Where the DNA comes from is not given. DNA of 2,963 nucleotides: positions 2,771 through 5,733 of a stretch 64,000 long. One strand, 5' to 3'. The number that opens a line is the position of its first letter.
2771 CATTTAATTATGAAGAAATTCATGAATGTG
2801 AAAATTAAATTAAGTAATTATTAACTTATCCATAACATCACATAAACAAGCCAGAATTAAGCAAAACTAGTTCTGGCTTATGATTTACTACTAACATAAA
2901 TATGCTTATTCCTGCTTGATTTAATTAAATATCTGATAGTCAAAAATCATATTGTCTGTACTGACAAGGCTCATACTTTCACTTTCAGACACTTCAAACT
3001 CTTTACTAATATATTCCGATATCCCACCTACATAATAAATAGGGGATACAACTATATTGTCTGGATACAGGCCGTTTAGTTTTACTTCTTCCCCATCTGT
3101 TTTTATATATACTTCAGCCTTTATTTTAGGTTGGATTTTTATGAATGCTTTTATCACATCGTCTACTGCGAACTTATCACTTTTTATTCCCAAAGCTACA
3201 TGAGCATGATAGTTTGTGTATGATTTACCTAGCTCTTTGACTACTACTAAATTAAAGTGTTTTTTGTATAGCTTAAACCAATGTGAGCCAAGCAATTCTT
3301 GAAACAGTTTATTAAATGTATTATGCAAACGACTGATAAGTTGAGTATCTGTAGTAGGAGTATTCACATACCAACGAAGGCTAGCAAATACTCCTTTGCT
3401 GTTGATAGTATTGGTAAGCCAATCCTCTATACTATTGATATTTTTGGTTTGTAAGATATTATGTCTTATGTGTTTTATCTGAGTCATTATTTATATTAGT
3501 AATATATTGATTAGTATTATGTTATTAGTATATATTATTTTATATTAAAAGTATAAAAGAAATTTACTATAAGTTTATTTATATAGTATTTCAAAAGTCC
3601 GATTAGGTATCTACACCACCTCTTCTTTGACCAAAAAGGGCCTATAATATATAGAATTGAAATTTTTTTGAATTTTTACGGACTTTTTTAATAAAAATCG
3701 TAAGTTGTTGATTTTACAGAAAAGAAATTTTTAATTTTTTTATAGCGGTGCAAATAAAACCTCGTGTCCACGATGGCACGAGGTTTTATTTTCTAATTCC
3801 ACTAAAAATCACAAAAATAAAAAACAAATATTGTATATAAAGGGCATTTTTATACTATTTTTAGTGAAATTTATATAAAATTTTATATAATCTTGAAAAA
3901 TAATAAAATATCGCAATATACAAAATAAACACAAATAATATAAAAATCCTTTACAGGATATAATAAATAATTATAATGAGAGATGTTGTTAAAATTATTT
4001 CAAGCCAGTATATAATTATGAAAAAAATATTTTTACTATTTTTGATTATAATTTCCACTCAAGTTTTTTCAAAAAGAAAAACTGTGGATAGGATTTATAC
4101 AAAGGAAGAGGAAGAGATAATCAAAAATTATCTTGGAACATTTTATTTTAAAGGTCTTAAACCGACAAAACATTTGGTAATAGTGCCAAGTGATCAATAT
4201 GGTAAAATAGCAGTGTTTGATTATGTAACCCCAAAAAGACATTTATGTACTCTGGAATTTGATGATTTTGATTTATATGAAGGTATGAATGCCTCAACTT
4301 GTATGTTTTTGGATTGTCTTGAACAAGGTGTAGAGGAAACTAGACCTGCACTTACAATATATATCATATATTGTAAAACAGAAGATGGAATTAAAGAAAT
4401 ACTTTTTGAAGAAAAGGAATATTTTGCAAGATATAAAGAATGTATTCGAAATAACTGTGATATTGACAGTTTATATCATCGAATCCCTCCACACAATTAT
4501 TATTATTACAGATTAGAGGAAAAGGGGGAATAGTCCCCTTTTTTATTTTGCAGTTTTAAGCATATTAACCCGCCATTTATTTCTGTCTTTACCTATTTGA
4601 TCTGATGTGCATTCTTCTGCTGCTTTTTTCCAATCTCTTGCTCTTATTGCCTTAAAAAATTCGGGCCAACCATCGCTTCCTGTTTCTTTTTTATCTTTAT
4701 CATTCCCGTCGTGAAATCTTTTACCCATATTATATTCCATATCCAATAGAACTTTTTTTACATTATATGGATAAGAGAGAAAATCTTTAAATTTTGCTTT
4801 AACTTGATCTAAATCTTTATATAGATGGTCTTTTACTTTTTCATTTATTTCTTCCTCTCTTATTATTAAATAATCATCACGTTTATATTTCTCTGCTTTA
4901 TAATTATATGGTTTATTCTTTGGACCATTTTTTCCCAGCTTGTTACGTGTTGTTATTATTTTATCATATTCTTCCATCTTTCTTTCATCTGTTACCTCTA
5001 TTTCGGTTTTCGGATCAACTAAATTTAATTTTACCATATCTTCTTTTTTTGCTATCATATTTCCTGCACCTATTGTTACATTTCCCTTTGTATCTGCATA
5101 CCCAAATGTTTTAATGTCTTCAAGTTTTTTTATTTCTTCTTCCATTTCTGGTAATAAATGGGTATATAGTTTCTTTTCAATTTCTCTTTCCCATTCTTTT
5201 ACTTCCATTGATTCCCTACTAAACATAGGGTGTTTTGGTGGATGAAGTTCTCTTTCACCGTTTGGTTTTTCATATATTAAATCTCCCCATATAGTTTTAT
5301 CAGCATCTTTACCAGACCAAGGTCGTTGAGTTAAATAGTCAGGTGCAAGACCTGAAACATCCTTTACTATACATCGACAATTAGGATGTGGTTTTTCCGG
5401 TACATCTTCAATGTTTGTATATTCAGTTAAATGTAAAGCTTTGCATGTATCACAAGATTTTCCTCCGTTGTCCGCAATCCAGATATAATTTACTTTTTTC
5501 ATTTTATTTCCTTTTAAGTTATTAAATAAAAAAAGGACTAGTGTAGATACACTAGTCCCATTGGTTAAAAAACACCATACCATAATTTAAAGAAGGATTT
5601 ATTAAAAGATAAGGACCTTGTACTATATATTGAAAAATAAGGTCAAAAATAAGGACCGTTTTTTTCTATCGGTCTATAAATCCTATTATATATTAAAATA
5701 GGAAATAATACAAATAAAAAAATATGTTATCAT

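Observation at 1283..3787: About 2.5-kb element bounded by a 23-nt repeat, carrying a Rep-like HUH protein, a DUF3768-like protein and an integrase N-domain stub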

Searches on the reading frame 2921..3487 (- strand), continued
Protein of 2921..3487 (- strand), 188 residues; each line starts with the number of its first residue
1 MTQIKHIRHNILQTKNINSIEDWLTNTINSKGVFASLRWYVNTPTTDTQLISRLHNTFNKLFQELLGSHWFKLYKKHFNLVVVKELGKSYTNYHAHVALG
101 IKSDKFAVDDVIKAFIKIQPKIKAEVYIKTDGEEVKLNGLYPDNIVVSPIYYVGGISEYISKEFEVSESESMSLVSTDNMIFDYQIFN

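Call 83: search_solved_structures(query=A4, max_evalue=10, show_alignments=2)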
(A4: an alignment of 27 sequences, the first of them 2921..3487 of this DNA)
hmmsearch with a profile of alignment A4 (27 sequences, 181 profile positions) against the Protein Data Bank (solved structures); distinct sequences matched with E-value up to 10: 3.
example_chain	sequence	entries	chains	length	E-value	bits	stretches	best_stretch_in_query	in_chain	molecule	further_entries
2okv_A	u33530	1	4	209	0.6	12.9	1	43-82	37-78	Probable D-tyrosyl-tRNA(Tyr) deacylase 1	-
6ulw_A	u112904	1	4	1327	1.4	11.7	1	70-126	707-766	Amino acid adenylation domain-containing protein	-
7lcc_A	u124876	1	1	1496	2.3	11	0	72-101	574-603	Helraiser K1068Q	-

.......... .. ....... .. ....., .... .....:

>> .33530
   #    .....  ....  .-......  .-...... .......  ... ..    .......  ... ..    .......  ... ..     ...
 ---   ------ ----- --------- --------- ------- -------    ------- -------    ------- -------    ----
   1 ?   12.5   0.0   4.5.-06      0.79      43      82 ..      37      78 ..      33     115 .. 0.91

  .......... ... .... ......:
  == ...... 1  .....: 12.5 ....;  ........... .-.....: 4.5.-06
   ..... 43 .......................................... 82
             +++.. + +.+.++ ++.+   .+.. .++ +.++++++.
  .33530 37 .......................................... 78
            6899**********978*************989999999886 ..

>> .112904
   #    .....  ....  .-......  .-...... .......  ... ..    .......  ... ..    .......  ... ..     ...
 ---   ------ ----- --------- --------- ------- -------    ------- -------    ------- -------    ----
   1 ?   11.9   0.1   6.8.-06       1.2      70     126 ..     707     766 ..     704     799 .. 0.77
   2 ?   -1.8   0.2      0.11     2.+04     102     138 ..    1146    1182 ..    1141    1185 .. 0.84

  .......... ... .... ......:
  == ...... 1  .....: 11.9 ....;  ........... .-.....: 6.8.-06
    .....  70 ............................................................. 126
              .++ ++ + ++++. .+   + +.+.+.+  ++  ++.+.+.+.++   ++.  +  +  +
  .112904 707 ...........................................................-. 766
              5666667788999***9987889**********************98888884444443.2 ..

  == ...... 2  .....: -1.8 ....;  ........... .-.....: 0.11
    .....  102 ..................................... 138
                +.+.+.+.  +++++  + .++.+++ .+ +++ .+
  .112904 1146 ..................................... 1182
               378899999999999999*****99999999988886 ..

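Call 100: search_protein_families(library=pfam, proteins=[P0002, P0003, P0005, P0008, P0012, P0013, P0015, P0017, P0020, P0025], max_evalue=0.1)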
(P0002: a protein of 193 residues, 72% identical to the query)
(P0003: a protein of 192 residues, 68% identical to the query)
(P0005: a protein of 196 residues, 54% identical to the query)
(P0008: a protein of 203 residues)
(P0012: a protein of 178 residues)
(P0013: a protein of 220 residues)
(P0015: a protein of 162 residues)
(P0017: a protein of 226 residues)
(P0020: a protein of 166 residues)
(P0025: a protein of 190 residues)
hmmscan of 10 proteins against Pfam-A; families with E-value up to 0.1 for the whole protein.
P0002 (193 aa): 1 family
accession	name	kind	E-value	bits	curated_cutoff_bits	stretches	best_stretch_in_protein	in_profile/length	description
PF23343.2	REP_ORF2-G2P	-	0.017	15.8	27.8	1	64-112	20-65/99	Replication-associated protein ORF2/G2P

P0003 (192 aa): 0 families

P0005 (196 aa): 2 families
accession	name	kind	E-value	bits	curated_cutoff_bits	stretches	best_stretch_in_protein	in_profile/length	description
PF07277.16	SapC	-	0.0054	16.8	28.9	1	13-88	129-204/220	SapC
PF23343.2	REP_ORF2-G2P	-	0.0092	16.7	27.8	1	77-114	27-63/99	Replication-associated protein ORF2/G2P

P0008 (203 aa): 2 families
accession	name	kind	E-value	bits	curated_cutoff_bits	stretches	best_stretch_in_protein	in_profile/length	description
PF23343.2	REP_ORF2-G2P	-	0.0049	17.6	27.8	1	69-129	16-61/99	Replication-associated protein ORF2/G2P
PF21528.2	CC2D1A-B_DM14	-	0.051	14.1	24.6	0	20-47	20-47/56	Coiled-coil and C2 domain-containing protein 1, DM14 domain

P0012 (178 aa): 2 families
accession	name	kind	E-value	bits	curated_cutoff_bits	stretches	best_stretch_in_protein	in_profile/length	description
PF23343.2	REP_ORF2-G2P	-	0.00018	22.2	27.8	1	63-157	27-93/99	Replication-associated protein ORF2/G2P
PF03432.20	Relaxase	-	0.032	15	24.6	1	86-116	90-118/132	MobA/VirD2-like, nuclease domain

P0013 (220 aa): 2 families
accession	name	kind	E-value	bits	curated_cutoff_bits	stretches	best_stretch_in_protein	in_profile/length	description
PF23343.2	REP_ORF2-G2P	-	0.00031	21.4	27.8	1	104-167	24-75/99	Replication-associated protein ORF2/G2P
PF10505.14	NARG2_C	-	0.045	13.7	30.8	1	47-79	56-88/211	NMDA receptor-regulated gene protein 2 C-terminus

P0015 (162 aa): 1 family
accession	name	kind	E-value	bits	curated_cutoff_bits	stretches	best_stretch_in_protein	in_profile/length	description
PF23343.2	REP_ORF2-G2P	-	0.0033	18.1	27.8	1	54-119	27-82/99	Replication-associated protein ORF2/G2P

P0017 (226 aa): 1 family
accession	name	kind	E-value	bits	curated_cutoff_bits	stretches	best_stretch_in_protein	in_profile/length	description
PF23343.2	REP_ORF2-G2P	-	0.05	14.3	27.8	1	108-165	26-61/99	Replication-associated protein ORF2/G2P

P0020 (166 aa): 1 family
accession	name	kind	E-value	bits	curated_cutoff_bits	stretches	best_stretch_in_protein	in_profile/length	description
PF23343.2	REP_ORF2-G2P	-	0.019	15.7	27.8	1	52-94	30-67/99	Replication-associated protein ORF2/G2P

P0025 (190 aa): 1 family
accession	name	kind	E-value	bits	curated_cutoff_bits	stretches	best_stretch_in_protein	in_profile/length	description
PF23343.2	REP_ORF2-G2P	-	0.0009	19.9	27.8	1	55-106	14-62/99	Replication-associated protein ORF2/G2P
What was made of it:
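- On Pfam PF23343 REP_ORF2-G2P: The relatives scanned one by one score 14-22 bits (call 100).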

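Call 103: fold_search(model_id=the predicted structure, library=viral)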
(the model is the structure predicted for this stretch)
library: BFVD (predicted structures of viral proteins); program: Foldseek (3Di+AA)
matches with E <= 10: 1471; with E <= 0.001: 4
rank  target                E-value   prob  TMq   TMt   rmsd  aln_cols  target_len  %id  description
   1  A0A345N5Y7            1.0e-04  1.00  0.37  0.27   9.1       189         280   12  (no name in the UniProt tables at hand)
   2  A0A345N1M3            5.0e-04  0.97  0.31  0.31   8.7       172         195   14  (no name in the UniProt tables at hand)
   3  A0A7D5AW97            7.6e-04  0.99  0.35  0.28  15.2       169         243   17  (no name in the UniProt tables at hand)
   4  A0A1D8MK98            9.8e-04  0.99  0.29  0.31   5.1       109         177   21  Putative replication protein VP4 [uncultured virus]
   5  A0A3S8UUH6            1.3e-03  0.93  0.32  0.20  12.6       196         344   12  (no name in the UniProt tables at hand)
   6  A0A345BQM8            1.7e-03  0.98  0.35  0.28   7.9       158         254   16  (no name in the UniProt tables at hand)
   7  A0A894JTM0            1.7e-03  0.94  0.31  0.23   9.0       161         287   14  (no name in the UniProt tables at hand)
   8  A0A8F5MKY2            1.7e-03  0.93  0.29  0.22  13.5       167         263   12  Replication initiator protein [Microvirus mar14]
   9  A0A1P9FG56            1.8e-03  0.99  0.36  0.37   8.9       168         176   11  Non-structural protein (Fragment) [Parvoviridae sp.]
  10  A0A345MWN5            1.9e-03  0.99  0.34  0.29   7.8       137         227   18  (no name in the UniProt tables at hand)
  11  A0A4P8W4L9            1.9e-03  0.99  0.37  0.16   8.1       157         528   15  (no name in the UniProt tables at hand)
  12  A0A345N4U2            2.0e-03  0.95  0.32  0.24  14.7       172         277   11  (no name in the UniProt tables at hand)
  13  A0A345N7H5            2.2e-03  0.93  0.32  0.27   7.9       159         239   17  (no name in the UniProt tables at hand)
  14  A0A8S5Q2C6            2.2e-03  0.63  0.26  0.21  17.5       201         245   14  Replication gene A protein [Siphoviridae sp. ctOrJ23]
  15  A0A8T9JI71            2.6e-03  0.98  0.33  0.26   8.5       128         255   15  (no name in the UniProt tables at hand)
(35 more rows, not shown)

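Call 104: find_related_loci(query=A3, collection=viral_contigs, flank=8000)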
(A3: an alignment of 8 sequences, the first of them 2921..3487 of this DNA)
Query A3 (188 aa) in viral_contigs; peptide patterns used: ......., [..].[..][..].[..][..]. (x = any residue, [..] = any of these).
600 stretches matched a pattern, but none encodes a relative of the query by tblastn (E <= 1e-3).
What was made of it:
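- Tried and rejected: IMG/VR scan with the HUH alignment (call 104).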

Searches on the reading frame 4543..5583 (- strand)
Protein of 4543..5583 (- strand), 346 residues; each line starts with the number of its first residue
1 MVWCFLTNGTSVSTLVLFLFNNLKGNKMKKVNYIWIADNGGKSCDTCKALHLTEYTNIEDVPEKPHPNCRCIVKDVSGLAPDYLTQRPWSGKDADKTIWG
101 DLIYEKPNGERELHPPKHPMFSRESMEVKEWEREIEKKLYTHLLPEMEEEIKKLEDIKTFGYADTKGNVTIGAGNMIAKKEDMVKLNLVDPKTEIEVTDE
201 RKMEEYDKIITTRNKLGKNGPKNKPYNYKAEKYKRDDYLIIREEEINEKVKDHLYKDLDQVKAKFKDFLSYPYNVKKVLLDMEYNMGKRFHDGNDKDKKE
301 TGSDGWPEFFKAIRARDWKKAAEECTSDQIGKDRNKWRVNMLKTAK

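Call 5: search_protein_families(library=pfam, proteins=[window:4543-5583:-], max_evalue=1)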
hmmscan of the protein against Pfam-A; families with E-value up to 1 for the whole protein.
window:4543-5583:- (346 aa): 3 families
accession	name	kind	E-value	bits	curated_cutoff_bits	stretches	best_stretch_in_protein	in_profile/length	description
PF04233.19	Phage_Mu_F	-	0.016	16.4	29.6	1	27-73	61-111/112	Phage Mu protein F like protein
PF00959.24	Phage_lysozyme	-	0.033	14.9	22.3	0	248-290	38-83/125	Phage lysozyme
PF20324.3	DUF6619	-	0.066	13.9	27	1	169-215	42-87/102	Family of unknown function (DUF6619)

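Call 6: search_protein_families(library=phrogs, proteins=[window:4543-5583:-], max_evalue=0.1)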
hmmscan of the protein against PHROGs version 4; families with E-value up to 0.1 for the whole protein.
window:4543-5583:- (346 aa): 2 families
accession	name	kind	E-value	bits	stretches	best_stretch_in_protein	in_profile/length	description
phrog_7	-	lysis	0.0005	19.3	1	143-324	554-669/873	endolysin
phrog_32135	-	unknown function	0.0026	18.7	1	33-73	129-169/219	-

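Call 7: search_protein_families(library=ncbifam, proteins=[window:4543-5583:-], max_evalue=0.1)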
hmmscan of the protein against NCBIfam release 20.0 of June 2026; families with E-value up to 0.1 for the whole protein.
window:4543-5583:- (346 aa): 3 families
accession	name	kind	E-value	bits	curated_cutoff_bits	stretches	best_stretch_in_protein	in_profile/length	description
TIGR01641.1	phageSPP1_gp7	domain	0.0011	19.3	39.65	1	15-72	40-104/109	minor capsid protein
NF058676.1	BaGTA_endo_BgtA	equivalog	0.058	12.9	315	0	149-211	10-72/220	gene transfer agent endolysin BgtA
NF052526.1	ODC_var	equivalog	0.1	11.4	440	0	176-261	56-140/364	putative NPN-dependent ornithine cyclodeaminase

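Call 30: search_protein_families(library=padloc, proteins=[window:4543-5583:-], max_evalue=0.01)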
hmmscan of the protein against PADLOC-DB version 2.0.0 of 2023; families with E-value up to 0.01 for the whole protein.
window:4543-5583:- (346 aa): 0 families
